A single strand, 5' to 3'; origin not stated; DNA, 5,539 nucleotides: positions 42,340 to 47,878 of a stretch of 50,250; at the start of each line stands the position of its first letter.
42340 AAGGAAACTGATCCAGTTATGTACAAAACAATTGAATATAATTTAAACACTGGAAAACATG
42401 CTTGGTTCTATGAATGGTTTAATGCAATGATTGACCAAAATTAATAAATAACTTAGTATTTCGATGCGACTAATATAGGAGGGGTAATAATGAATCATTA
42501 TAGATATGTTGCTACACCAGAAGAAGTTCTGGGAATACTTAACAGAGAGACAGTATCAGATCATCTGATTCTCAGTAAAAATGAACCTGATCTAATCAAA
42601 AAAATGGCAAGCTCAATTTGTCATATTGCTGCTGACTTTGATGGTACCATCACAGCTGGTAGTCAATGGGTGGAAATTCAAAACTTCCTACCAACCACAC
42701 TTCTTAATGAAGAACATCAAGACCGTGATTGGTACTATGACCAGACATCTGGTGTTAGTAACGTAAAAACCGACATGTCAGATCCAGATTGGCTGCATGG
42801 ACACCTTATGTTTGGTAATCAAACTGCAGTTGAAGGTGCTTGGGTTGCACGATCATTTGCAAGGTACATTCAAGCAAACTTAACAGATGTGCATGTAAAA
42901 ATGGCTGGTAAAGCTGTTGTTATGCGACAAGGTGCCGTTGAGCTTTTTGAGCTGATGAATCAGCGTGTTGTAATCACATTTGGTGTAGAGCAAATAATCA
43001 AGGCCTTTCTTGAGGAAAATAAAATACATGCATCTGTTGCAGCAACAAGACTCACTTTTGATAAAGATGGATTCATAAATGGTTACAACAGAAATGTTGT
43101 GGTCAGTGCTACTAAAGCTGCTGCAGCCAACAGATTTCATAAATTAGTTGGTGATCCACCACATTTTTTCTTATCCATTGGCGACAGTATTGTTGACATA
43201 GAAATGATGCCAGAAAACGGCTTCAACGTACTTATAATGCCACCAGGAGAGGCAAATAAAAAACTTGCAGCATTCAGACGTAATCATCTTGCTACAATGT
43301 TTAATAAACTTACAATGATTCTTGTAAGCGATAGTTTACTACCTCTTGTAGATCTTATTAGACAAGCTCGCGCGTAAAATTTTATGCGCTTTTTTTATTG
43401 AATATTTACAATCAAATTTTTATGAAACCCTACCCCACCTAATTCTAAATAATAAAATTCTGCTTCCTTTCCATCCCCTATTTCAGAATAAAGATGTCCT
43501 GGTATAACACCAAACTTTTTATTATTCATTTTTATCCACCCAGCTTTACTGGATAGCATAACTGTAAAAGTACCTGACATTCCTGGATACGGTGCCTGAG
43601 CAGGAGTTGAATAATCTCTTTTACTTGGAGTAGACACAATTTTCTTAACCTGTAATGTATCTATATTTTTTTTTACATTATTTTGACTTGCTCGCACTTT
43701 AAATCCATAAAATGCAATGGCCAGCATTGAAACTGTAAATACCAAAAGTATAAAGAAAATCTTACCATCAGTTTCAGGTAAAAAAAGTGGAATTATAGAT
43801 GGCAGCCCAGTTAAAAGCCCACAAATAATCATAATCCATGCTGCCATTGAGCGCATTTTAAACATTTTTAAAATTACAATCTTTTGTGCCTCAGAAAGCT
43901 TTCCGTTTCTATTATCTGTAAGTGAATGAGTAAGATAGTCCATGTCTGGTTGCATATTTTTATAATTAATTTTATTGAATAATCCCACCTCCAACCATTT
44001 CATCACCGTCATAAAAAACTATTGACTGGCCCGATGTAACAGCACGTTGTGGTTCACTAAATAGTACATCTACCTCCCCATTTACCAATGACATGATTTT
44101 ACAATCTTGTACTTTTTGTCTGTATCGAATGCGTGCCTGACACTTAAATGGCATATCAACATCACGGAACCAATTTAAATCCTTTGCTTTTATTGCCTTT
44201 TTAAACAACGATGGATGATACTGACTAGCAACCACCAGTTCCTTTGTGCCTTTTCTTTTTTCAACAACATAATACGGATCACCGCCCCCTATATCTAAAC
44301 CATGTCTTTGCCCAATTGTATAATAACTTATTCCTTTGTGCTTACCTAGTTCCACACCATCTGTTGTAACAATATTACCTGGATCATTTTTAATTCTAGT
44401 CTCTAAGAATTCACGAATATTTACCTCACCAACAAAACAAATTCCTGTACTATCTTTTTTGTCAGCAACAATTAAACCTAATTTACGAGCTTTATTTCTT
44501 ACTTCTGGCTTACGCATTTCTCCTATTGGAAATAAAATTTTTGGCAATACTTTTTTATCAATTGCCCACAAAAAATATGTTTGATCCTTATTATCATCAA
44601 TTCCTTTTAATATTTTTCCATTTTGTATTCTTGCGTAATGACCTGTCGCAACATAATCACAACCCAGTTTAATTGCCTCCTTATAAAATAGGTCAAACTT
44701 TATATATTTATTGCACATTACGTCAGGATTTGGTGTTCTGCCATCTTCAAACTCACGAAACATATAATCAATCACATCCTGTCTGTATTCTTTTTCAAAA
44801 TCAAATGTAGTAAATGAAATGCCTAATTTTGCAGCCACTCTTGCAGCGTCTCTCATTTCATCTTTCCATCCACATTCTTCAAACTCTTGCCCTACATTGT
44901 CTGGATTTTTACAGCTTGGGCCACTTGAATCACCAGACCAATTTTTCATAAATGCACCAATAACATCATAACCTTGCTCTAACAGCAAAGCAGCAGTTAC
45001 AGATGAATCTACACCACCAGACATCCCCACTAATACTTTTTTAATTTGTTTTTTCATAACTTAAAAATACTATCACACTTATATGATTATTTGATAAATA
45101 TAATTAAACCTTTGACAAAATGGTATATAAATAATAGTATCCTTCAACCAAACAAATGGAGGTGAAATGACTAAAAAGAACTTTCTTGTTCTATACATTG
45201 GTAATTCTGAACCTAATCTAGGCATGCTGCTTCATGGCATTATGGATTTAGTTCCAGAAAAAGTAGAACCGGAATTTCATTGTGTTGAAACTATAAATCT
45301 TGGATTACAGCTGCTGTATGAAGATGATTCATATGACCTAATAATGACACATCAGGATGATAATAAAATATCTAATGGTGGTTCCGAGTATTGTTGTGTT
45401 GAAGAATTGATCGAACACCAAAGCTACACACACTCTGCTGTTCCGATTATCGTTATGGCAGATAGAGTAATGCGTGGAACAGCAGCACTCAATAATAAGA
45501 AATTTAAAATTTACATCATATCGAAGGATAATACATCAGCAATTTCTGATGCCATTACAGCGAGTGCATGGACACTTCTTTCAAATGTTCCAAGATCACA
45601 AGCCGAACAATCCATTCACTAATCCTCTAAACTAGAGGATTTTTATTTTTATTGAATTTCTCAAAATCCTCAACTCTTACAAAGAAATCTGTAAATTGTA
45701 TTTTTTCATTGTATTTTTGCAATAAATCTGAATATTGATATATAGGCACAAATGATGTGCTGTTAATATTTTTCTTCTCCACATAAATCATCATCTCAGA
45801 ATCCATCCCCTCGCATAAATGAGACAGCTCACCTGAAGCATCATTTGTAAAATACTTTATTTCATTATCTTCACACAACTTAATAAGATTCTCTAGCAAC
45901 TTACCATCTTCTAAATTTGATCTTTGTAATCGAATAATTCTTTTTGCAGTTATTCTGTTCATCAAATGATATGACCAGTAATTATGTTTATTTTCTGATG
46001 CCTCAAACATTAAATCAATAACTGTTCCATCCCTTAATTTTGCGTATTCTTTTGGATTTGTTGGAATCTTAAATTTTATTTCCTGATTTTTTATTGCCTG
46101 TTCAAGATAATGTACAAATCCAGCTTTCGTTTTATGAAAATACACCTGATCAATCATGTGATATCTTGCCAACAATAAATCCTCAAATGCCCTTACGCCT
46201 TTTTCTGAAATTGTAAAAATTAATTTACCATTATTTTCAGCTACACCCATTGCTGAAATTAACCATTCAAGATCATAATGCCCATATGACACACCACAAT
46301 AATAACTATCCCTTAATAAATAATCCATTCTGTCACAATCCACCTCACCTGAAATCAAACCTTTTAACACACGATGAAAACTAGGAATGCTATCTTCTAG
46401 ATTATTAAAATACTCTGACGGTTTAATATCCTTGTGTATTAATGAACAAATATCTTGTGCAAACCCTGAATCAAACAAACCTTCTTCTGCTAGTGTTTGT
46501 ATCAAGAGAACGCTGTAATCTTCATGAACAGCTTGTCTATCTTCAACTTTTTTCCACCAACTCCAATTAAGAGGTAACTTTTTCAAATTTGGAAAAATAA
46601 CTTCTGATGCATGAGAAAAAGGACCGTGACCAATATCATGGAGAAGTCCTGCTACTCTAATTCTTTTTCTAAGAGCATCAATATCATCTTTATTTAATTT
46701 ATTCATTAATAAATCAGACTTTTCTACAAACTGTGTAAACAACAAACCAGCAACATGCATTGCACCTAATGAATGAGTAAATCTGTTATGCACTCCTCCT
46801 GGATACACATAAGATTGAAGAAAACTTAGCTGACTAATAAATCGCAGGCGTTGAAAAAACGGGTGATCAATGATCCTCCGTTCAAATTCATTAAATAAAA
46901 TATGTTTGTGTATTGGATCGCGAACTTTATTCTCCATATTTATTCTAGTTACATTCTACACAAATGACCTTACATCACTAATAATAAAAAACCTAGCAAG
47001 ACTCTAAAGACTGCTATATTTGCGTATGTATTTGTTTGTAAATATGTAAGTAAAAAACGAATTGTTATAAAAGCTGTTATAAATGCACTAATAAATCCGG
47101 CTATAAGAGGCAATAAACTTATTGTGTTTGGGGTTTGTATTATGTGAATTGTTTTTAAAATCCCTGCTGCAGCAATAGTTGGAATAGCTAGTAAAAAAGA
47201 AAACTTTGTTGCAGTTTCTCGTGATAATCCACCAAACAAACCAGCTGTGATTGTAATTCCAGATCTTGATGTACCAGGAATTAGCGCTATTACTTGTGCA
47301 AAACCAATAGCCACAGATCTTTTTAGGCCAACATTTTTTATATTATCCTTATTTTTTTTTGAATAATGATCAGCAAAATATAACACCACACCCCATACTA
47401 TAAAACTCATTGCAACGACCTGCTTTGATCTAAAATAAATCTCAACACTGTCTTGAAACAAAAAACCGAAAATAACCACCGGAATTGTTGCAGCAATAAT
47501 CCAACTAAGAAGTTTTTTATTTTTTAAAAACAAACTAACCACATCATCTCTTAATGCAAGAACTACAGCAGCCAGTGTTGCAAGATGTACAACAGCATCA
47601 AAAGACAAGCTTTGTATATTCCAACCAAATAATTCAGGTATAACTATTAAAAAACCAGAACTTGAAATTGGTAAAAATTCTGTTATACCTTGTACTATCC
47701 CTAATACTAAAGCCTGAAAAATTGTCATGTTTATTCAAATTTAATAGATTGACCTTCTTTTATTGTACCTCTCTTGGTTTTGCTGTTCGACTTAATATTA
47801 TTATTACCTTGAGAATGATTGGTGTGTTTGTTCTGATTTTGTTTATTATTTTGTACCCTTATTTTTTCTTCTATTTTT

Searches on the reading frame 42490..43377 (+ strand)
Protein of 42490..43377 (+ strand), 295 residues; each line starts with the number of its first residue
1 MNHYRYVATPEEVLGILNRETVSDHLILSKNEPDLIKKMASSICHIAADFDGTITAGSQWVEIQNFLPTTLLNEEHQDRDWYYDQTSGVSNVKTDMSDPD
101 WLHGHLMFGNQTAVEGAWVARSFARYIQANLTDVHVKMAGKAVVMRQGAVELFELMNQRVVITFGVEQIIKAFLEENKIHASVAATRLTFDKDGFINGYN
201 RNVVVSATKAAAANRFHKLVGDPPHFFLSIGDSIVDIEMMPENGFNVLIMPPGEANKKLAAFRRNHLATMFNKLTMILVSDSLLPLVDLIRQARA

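Call 84: search_protein_families(library=pfam, proteins=[window:42490-43377:+], max_evalue=0.001)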
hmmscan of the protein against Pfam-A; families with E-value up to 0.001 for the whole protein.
window:42490-43377:+ (295 aa): 2 families
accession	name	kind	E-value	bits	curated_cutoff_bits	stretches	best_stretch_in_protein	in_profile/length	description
PF12710.13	HAD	-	2.1e-06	28.7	27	1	48-240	3-188/189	haloacid dehalogenase-like hydrolase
PF05822.18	UMPH-1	-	1.8e-05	24.9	23.7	1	117-240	61-195/246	Pyrimidine 5'-nucleotidase (UMPH-1)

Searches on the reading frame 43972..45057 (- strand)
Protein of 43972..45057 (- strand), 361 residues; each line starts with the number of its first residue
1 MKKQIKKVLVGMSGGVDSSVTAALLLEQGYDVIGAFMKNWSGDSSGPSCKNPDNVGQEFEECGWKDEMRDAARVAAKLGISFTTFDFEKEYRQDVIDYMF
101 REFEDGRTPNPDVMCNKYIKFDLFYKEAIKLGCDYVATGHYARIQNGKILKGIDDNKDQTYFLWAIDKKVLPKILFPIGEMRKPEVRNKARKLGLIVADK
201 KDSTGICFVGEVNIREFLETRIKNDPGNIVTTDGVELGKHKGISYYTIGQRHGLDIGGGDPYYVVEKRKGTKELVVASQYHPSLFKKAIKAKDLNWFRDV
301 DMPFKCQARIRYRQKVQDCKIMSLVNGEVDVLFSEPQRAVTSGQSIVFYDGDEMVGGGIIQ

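Call 57: search_protein_families(library=ncbifam, proteins=[window:43972-45057:-], max_evalue=0.00001)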
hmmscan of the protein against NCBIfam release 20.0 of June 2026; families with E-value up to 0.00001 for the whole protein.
window:43972-45057:- (361 aa): 5 families
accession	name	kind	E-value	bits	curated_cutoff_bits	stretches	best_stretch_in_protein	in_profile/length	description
NF001138.1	PRK00143.1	equivalog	9.7e-131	435.8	284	1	7-360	1-345/345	tRNA 2-thiouridine(34) synthase MnmA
TIGR00420.1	trmU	equivalog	8.5e-116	386.6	236.95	1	6-360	1-351/351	tRNA 2-thiouridine(34) synthase MnmA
NF011258.0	PRK14664.1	equivalog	2.8e-76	257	680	1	1-360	1-345/362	tRNA 2-thiouridine(34) synthase MnmA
NF011259.0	PRK14665.1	equivalog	5.4e-61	206.5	364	2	66-360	47-358/360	tRNA 2-thiouridine(34) synthase MnmA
NF010587.0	PRK13980.1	equivalog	1.9e-06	27.3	255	0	2-32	28-60/267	NAD+ synthase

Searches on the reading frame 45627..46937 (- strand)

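Call 57: search_protein_families(library=ncbifam, proteins=[window:45627-46937:-], max_evalue=0.00001)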
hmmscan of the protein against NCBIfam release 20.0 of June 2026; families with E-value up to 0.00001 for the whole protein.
window:45627-46937:- (436 aa): 4 families
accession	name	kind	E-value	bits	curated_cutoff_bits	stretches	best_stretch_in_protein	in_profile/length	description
NF002205.0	PRK01096.1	equivalog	3e-08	33.2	439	1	20-113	33-123/444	deoxyguanosinetriphosphate triphosphohydrolase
TIGR01353.1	dGTP_triPase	subfamily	3.3e-08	33.5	152.35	1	20-113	10-95/389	dGTP triphosphohydrolase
NF041026.1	antiphage_dGTPase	exception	2.6e-06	26.9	400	1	19-113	23-109/425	anti-phage deoxyguanosine triphosphatase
NF003701.1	PRK05318.1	subfamily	4.7e-06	25.7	383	1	19-113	24-111/426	anti-phage deoxyguanosine triphosphatase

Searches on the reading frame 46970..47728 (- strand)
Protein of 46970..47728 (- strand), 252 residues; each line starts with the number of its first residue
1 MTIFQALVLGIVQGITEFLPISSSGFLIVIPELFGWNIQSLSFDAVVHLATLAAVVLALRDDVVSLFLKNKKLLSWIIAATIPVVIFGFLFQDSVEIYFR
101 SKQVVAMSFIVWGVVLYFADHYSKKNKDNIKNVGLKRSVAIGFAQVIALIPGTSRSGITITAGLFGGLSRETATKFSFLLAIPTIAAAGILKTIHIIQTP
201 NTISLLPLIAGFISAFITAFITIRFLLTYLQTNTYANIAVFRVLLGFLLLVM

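Call 84: search_protein_families(library=pfam, proteins=[window:46970-47728:-], max_evalue=0.001)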
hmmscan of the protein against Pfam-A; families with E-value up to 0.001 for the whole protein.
window:46970-47728:- (252 aa): 1 family
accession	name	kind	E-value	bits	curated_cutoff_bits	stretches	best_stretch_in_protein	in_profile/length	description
PF02673.24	BacA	-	4.1e-72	243.4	33.4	1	6-247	1-256/257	Bacitracin resistance protein BacA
